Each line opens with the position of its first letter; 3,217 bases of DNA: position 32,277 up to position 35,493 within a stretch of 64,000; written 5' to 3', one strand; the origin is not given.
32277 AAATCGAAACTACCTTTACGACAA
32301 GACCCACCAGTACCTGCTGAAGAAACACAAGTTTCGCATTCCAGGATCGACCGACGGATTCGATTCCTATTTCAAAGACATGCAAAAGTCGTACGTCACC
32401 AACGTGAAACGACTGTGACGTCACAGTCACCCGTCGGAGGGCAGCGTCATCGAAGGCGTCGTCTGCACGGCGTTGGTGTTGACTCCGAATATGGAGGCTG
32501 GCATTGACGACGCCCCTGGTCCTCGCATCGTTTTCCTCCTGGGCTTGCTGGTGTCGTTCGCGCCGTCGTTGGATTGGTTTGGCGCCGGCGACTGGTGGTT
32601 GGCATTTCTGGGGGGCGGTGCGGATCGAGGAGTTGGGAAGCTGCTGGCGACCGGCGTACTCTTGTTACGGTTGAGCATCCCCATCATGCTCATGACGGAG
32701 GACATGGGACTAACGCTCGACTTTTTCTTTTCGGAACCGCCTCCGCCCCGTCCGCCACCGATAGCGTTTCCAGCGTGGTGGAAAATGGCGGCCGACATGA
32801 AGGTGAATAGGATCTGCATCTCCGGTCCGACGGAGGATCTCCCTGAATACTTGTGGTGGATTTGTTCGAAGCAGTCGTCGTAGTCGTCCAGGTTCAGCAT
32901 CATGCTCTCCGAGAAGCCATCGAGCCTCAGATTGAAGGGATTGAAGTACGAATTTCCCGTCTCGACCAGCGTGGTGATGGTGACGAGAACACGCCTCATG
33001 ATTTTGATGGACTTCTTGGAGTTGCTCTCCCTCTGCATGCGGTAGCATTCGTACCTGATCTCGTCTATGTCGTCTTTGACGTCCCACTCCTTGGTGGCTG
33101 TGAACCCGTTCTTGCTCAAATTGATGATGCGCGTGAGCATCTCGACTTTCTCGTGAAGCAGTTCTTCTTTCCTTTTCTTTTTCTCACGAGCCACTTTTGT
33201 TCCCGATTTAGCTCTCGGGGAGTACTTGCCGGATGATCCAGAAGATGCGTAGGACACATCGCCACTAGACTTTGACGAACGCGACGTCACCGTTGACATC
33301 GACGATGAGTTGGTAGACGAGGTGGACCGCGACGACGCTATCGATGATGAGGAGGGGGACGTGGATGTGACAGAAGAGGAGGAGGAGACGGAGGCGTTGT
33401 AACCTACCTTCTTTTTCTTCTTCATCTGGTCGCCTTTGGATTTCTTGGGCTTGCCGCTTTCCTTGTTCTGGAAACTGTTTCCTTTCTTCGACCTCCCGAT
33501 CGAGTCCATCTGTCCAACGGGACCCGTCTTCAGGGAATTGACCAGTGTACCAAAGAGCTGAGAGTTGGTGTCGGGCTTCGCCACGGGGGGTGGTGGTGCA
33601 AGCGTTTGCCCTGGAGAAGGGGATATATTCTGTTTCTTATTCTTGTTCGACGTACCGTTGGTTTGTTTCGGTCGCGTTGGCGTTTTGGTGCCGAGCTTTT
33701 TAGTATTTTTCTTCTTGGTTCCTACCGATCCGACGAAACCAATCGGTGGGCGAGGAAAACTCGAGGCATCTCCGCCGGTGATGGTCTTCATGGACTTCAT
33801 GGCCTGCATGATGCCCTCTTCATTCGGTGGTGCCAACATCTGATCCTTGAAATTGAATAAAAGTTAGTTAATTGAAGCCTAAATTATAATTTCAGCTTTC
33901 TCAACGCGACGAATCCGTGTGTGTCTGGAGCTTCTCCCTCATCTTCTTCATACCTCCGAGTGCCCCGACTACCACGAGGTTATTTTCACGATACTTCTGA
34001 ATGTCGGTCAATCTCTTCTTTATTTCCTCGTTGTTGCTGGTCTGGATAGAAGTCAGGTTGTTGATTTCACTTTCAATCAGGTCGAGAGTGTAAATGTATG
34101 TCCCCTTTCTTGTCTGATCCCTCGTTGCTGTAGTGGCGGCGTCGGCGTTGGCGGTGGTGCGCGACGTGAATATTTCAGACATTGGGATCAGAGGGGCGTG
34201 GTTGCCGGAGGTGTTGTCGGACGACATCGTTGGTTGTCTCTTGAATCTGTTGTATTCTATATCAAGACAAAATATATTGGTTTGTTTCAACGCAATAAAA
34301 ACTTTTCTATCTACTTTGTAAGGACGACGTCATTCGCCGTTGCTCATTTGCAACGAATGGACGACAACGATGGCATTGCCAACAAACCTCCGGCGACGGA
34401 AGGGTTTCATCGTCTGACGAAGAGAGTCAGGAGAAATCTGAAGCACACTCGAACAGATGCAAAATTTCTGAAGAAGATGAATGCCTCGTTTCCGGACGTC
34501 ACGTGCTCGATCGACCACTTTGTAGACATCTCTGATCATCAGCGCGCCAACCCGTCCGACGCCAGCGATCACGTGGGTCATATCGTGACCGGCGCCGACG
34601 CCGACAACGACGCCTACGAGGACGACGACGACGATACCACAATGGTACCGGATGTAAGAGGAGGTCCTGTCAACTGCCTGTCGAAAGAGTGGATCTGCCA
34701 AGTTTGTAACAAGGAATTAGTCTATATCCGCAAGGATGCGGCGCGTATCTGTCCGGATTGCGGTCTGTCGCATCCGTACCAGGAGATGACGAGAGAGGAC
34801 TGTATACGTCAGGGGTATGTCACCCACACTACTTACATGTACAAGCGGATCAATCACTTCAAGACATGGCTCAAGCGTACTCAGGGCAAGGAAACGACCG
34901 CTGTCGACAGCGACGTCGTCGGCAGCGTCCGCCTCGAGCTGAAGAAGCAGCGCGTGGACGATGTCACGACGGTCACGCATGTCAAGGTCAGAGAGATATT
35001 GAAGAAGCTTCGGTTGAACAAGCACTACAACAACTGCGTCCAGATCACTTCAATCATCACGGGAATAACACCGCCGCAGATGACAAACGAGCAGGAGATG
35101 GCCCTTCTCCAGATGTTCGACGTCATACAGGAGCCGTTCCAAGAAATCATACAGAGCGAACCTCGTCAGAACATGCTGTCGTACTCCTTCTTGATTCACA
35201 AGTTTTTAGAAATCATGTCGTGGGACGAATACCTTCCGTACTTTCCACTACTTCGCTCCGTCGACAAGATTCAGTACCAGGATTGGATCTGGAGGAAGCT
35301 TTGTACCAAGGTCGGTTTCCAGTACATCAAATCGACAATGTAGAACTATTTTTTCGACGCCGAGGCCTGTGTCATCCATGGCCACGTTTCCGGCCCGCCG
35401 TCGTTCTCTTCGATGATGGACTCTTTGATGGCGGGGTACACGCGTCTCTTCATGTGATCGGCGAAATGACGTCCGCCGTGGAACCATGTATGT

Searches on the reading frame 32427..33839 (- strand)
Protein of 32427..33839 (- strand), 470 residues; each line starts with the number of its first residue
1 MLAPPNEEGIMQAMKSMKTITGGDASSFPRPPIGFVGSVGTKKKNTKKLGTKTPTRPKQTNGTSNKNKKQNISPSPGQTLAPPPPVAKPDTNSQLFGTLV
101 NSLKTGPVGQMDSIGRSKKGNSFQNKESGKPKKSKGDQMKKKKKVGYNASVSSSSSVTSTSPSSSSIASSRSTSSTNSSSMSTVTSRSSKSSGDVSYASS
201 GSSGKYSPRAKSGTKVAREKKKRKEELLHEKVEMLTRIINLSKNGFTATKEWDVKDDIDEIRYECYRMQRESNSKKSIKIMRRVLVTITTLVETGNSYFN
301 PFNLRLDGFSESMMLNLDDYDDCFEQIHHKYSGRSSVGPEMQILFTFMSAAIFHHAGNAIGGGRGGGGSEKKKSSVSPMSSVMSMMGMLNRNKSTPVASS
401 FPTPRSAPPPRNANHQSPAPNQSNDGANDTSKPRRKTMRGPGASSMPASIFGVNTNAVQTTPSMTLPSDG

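Call 78: search_protein_families(library=pfam, proteins=[window:32427-33839:-], max_evalue=0.01)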
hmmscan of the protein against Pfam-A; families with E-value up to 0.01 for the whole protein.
window:32427-33839:- (470 aa): 1 family
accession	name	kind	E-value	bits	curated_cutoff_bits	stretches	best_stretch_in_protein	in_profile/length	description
PF19071.5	DUF5767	-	1.7e-31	108.6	26.9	1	278-360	1-83/84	Family of unknown function (DUF5767)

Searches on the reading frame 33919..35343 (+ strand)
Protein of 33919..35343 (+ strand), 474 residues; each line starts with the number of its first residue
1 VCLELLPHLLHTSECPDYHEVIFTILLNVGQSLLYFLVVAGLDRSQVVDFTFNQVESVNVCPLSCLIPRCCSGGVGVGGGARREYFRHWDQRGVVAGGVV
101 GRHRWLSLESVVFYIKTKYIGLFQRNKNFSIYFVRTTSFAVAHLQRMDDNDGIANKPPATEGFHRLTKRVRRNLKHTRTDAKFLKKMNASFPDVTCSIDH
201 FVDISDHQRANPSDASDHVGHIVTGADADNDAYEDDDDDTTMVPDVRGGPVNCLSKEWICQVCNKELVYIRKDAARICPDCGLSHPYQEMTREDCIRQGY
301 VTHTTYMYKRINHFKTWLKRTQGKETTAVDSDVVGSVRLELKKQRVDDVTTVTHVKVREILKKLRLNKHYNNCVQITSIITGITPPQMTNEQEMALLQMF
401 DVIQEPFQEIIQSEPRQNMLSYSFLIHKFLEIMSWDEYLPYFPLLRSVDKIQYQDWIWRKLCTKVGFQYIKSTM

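Call 78: search_protein_families(library=pfam, proteins=[window:33919-35343:+], max_evalue=0.01)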
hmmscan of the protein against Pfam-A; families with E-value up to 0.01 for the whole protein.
window:33919-35343:+ (474 aa): 2 families
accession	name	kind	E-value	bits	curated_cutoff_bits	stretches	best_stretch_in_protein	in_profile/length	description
PF04947.19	Pox_VLTF3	-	8.4e-58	195.2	25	1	302-469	2-168/168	Poxvirus Late Transcription Factor VLTF3 like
PF08792.16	A2L_zn_ribbon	-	1.7e-10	40.7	22.9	1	255-287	1-33/33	A2L zinc ribbon domain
